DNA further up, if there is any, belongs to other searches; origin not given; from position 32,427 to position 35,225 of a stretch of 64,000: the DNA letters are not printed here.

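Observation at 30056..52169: Regulator-less ~22-kb locus joining a glycyl radical eliminase to a sugar uptake/kinase set that has no recognisable isomerase or aldolase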

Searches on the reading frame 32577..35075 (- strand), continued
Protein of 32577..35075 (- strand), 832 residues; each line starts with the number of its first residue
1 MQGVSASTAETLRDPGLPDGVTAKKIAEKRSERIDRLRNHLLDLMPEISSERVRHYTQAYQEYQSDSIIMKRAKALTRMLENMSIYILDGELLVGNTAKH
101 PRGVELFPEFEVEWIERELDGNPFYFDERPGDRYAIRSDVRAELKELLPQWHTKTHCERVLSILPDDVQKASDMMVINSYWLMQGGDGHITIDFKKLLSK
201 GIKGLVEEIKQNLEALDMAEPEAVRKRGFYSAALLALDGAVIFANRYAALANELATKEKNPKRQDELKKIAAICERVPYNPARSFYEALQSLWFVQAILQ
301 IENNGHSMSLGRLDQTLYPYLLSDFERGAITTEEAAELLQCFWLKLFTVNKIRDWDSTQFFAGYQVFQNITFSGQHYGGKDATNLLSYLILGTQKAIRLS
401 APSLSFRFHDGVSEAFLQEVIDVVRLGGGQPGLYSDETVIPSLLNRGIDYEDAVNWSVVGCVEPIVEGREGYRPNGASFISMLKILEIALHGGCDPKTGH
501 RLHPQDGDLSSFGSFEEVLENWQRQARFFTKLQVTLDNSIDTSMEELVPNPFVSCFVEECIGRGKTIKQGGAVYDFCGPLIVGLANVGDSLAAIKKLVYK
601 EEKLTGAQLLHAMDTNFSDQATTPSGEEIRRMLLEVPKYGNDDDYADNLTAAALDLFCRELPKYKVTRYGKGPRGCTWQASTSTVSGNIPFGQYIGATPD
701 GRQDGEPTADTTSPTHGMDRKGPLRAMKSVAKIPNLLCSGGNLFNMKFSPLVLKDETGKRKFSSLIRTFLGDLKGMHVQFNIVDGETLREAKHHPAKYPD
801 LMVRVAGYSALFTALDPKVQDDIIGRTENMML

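Call 49: find_encoding_contigs(protein=P0047, flank=10000, max_places=1)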
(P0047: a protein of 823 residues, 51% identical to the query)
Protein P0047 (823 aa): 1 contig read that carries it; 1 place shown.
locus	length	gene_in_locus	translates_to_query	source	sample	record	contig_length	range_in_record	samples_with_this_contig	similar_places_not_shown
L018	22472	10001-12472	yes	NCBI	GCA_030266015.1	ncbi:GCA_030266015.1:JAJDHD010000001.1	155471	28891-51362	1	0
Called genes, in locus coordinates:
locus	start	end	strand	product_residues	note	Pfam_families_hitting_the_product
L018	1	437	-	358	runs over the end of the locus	PF18975:DUF5711 (weak)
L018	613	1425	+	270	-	PF01678:DAP_epimerase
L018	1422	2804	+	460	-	PF01743:PolyA_pol, PF12627:PolyA_pol_RNAbd, PF01966:HD, PF13735:tRNA_NucTran2_2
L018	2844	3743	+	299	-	PF03096:Ndr, PF00561:Abhydrolase_1, PF12146:Hydrolase_4, PF12697:Abhydrolase_6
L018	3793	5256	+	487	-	PF07261:DnaB_2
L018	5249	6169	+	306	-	PF01695:IstB_IS21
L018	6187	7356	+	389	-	PF00465:Fe-ADH, PF13685:Fe-ADH_2 (weak), PF25137:ADH_Fe_C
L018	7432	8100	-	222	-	PF19845:DUF6320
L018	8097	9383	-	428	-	PF16911:PapA_C (weak)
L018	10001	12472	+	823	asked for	PF02901:PFL-like, PF01228:Gly_radical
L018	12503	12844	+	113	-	PF02311:AraC_binding (weak), PF07883:Cupin_2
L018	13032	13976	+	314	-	PF04055:Radical_SAM, PF00037:Fer4 (weak), PF12838:Fer4_7 (weak), PF13187:Fer4_9 (weak), PF13237:Fer4_10 (weak), PF13353:Fer4_12 (weak)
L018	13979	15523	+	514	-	PF00370:FGGY_N, PF02782:FGGY_C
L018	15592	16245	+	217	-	PF00834:Ribul_P_3_epim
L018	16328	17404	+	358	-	PF08240:ADH_N, PF00107:ADH_zinc_N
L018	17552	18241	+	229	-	PF07040:DUF1326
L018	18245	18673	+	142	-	PF14387:DUF4418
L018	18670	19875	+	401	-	PF12704:MacB_PCD (weak), PF02687:FtsX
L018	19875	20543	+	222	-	PF02463:SMC_N (weak), PF00005:ABC_tran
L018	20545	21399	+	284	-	PF09948:PpoB2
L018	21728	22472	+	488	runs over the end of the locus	PF00005:ABC_tran, PF13304:AAA_21 (faint), PF00005:ABC_tran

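Call 72: find_encoding_contigs(protein=P0007, flank=10000, max_places=2)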
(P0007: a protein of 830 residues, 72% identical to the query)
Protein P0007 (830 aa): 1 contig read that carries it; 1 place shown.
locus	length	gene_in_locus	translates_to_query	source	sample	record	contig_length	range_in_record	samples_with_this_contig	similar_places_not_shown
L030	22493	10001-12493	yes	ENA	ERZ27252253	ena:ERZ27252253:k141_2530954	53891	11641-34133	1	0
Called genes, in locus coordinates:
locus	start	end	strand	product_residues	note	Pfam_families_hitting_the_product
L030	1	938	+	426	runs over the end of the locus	PF02844:GARS_N, PF01071:GARS_A, PF02222:ATP-grasp (weak), PF02655:ATP-grasp_3, PF02786:CPSase_L_D2, PF02843:GARS_C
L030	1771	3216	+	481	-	PF02127:Peptidase_M18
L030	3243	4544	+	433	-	PF02811:PHP (faint)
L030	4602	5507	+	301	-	PF01116:F_bP_aldolase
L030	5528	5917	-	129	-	-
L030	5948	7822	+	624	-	PF01336:tRNA_anti-codon, PF00152:tRNA-synt_2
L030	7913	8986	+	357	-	-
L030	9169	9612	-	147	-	PF05025:RbsD_FucU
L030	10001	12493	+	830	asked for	PF02901:PFL-like, PF01228:Gly_radical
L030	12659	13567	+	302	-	PF13353:Fer4_12, PF04055:Radical_SAM, PF00037:Fer4 (weak), PF13237:Fer4_10, PF12838:Fer4_7, PF13187:Fer4_9, PF12837:Fer4_6 (weak), PF00037:Fer4 (weak), +4 more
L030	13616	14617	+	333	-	PF00356:LacI, PF00532:Peripla_BP_1, PF13407:Peripla_BP_4, PF13377:Peripla_BP_3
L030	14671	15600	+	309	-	PF00294:PfkB, PF08543:Phos_pyr_kin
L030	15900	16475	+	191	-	PF00440:TetR_N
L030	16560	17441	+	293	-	PF00037:Fer4 (weak), PF12797:Fer4_2 (faint), PF12837:Fer4_6 (weak), PF12838:Fer4_7, PF13187:Fer4_9, PF13237:Fer4_10, PF14697:Fer4_21, PF00881:Nitroreductase, +3 more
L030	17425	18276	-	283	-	-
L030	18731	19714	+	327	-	PF13604:AAA_30 (faint), PF02562:PhoH, PF13245:AAA_19 (faint)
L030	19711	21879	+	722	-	PF07697:7TMR-HDED, PF07698:7TM-7TMR_HD, PF08668:HDOD (faint), PF01966:HD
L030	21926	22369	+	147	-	PF02130:YbeY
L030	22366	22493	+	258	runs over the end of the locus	PF00571:CBS (weak), PF03471:CorC_HlyC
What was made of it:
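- L030 has the GRE without the core (call 72).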

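Call 91: search_protein_families(library=ncbifam, proteins=[L030:14671-15600:+, L030:9169-9612:-, L018:13979-15523:+, L030:7913-8986:+], max_evalue=1e-10)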
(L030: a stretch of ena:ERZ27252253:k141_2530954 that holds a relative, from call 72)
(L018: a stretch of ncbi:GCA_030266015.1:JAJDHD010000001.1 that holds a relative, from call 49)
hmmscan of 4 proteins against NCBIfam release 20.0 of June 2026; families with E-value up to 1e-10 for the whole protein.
L030:14671-15600:+ (309 aa): 21 families
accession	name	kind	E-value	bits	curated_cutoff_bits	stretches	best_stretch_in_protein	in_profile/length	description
TIGR02152.1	D_ribokin_bact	equivalog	3.5e-103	345.1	299.65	1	9-304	1-296/298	ribokinase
NF008353.0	PRK11142.1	equivalog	6.6e-96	321.4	341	1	7-308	3-303/307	ribokinase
TIGR04382.1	myo_inos_iolC_N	equivalog_domain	3.1e-26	92.4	300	1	9-308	4-309/309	5-dehydro-2-deoxygluconokinase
NF053626.1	RibKinHalex1628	equivalog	8.7e-25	87.8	330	1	8-308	3-291/293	ATP-dependent ribose-1-phosphate kinase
TIGR03168.1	1-PFK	subfamily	4.4e-24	84.9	216.4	1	175-295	170-288/305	hexose kinase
NF008454.0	PRK11316.1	equivalog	2.7e-23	82.3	521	1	29-294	37-300/475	bifunctional D-glycero-beta-D-manno-heptose-7-phosphate kinase/D-glycero-beta-D-manno-heptose 1-phosphate adenylyltransferase HldE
TIGR03828.1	pfkB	equivalog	2.2e-22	79.5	292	1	174-295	169-288/305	1-phosphofructokinase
TIGR02198.1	rfaE_dom_I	equivalog_domain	4.3e-22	78.6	345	1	5-296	6-304/315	D-glycero-beta-D-manno-heptose-7-phosphate kinase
NF041134.1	R1P_kin_Thcocales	equivalog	5.9e-22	78.4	500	1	9-304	3-278/291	ADP-dependent ribose-1-phosphate kinase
NF007416.0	PRK09954.1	equivalog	1.3e-20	73.7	561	1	4-290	55-341/362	sugar kinase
NF007355.0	PRK09850.1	equivalog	4.6e-20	71.9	540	1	4-288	2-286/313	pseudouridine kinase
NF041320.1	pfkB_Halo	equivalog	2.1e-17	63.5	400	1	17-304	11-290/302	1-phosphofructokinase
NF040938.1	KDG_KDGal_kin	equivalog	2.7e-17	62.8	400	1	37-308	24-303/305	bifunctional 2-dehydro-3-deoxygluconokinase/2-dehydro-3-deoxygalactonokinase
NF006957.1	PRK09434.1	equivalog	2.8e-17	63.2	450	0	37-107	21-92/302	fructokinase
NF041164.1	NucKinThplmales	equivalog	5.1e-16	58.7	450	1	10-286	5-269/295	nucleoside kinase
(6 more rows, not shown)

L030:9169-9612:- (147 aa): 1 family
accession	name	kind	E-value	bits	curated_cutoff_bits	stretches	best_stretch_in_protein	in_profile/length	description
NF008761.0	PRK11797.1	equivalog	5.9e-40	136.7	93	1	1-147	1-139/139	D-ribose pyranase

L018:13979-15523:+ (514 aa): 10 families
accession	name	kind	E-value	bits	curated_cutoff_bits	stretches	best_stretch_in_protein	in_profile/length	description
TIGR01315.1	5C_CHO_kinase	subfamily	4.1e-101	339.3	408.7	1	7-498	2-529/541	FGGY family pentulose kinase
NF003154.0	PRK04123.1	equivalog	7e-98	328.7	428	1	6-503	5-538/554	ribulokinase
TIGR01312.1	XylB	equivalog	5.6e-85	285.7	380.25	1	8-499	1-480/481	xylulokinase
TIGR01234.1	L-ribulokinase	equivalog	2.1e-78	264.4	583.25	1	8-501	4-529/536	ribulokinase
TIGR01314.1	gntK_FGGY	equivalog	1.3e-66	225.2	648.55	1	7-509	2-500/505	gluconokinase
NF008187.0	PRK10939.1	equivalog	3.9e-63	213.8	528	1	5-504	4-505/521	autoinducer-2 kinase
NF011601.0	PRK15027.1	equivalog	1.9e-48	165.1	912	1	7-506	2-483/484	xylulokinase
TIGR01311.1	glycerol_kin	equivalog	1e-41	142.9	590.35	1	8-494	4-485/496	glycerol kinase GlpK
NF000756.0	PRK00047.1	subfamily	4e-36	124.4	498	1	7-491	7-484/502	glycerol kinase GlpK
TIGR02628.1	fuculo_kin_coli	equivalog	9.5e-26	90.7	470.9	1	48-480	46-464/465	L-fuculokinase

L030:7913-8986:+ (357 aa): 0 families
